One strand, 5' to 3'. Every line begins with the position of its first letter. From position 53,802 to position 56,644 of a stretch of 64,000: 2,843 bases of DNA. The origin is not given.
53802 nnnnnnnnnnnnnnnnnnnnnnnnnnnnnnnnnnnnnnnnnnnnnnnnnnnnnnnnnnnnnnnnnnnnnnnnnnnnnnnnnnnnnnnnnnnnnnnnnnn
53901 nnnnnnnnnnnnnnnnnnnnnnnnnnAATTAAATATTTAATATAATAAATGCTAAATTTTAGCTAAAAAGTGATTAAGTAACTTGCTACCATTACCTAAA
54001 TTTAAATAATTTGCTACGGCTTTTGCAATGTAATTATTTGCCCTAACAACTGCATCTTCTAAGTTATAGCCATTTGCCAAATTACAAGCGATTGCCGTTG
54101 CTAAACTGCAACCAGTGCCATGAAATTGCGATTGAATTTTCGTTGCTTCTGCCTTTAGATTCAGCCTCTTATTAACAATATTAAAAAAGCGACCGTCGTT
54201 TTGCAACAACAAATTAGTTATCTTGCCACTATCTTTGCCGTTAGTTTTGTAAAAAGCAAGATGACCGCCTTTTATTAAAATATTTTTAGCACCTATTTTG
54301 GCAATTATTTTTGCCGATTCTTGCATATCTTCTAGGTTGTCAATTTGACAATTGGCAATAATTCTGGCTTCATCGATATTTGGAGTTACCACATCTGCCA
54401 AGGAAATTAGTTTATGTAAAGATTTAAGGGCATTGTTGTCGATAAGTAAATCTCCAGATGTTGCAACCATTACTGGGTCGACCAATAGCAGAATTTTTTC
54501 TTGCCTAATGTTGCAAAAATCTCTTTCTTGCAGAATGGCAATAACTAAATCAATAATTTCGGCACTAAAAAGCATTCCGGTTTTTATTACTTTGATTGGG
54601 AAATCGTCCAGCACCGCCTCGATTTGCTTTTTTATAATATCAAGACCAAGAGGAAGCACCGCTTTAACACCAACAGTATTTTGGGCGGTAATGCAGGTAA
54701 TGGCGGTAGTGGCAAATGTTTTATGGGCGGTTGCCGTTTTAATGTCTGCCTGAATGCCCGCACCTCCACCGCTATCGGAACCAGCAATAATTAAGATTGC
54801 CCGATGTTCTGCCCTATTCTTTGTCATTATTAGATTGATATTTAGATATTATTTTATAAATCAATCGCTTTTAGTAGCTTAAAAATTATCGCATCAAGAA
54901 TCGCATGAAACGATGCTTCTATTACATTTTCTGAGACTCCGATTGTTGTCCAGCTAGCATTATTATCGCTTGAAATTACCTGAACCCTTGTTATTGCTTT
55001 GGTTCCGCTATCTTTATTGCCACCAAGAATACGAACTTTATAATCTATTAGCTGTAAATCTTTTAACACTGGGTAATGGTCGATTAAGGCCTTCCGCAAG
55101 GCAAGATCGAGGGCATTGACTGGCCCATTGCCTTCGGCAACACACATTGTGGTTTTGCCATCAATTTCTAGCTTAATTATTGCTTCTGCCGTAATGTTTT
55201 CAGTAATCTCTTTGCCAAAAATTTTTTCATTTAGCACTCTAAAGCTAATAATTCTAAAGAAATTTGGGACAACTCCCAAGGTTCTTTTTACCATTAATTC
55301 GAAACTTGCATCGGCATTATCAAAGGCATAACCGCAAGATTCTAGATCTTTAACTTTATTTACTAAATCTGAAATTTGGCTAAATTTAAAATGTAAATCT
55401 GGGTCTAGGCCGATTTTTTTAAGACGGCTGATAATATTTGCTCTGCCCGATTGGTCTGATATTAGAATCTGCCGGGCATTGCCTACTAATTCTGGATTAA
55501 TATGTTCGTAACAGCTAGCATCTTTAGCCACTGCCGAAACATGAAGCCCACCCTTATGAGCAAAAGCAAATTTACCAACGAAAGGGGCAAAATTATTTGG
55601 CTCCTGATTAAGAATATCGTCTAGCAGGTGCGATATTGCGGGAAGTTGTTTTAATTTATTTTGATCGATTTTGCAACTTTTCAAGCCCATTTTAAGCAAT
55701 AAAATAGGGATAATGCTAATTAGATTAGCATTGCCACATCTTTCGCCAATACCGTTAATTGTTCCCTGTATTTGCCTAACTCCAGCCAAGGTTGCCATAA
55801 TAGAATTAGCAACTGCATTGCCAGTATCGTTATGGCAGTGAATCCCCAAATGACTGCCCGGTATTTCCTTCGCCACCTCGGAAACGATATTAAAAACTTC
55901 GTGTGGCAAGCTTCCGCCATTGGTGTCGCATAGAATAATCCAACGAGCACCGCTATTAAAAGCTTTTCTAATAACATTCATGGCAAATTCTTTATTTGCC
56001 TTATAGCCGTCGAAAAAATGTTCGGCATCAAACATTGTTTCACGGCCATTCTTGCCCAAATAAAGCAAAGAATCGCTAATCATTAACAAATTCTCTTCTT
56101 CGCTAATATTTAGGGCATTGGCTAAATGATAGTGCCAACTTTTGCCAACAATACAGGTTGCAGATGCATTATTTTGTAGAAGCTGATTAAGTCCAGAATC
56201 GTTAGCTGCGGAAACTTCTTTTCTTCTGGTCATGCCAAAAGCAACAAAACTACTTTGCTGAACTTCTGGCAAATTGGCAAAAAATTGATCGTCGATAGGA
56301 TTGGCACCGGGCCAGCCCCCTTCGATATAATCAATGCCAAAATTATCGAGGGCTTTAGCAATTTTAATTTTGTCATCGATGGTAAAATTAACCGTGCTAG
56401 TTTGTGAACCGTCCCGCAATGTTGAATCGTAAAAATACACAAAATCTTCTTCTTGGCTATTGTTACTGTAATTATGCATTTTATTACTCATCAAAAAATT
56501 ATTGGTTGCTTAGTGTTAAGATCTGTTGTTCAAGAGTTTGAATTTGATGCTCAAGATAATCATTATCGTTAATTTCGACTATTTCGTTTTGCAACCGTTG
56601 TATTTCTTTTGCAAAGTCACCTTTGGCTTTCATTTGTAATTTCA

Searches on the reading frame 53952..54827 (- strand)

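Call 20: search_protein_families(library=pfam, proteins=[window:53952-54827:-])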
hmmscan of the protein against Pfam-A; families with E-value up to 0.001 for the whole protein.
window:53952-54827:- (291 aa): 2 families
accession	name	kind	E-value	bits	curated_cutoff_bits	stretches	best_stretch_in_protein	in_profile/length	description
PF08543.17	Phos_pyr_kin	-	3e-77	259.8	27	1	18-282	1-243/246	Phosphomethylpyrimidine kinase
PF00294.29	PfkB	-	4e-09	36.7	25.8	1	116-189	161-229/302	pfkB family carbohydrate kinase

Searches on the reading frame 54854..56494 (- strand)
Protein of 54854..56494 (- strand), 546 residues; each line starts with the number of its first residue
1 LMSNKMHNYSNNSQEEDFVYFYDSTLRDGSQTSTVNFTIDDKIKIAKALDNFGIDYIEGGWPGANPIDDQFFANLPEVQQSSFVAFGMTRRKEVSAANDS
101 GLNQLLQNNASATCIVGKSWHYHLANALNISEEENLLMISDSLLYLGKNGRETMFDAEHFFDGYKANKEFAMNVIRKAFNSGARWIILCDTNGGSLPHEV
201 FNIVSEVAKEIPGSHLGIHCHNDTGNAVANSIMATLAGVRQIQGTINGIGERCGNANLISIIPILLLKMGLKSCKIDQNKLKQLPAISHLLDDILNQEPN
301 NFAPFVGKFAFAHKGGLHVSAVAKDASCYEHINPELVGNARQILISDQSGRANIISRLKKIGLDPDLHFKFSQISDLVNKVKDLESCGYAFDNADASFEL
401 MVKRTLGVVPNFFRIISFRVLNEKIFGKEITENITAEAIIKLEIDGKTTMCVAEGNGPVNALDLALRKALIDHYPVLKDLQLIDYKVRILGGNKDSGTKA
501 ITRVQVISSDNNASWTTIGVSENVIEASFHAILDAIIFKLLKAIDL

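Call 20: search_protein_families(library=pfam, proteins=[window:54854-56494:-])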
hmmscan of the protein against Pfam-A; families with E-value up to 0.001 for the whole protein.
window:54854-56494:- (546 aa): 3 families
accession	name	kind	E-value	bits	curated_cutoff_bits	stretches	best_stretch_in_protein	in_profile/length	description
PF00682.25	HMGL-like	-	2.2e-45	155.5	29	1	19-280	2-252/260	HMGL-like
PF08502.15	LeuA_dimer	-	7.1e-24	84.6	24.9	1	394-536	3-127/131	LeuA allosteric (dimerisation) domain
PF22617.1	HCS_D2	-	5.7e-15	55.9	27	1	306-384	2-77/82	Homocitrate synthase post-HMGL domain-like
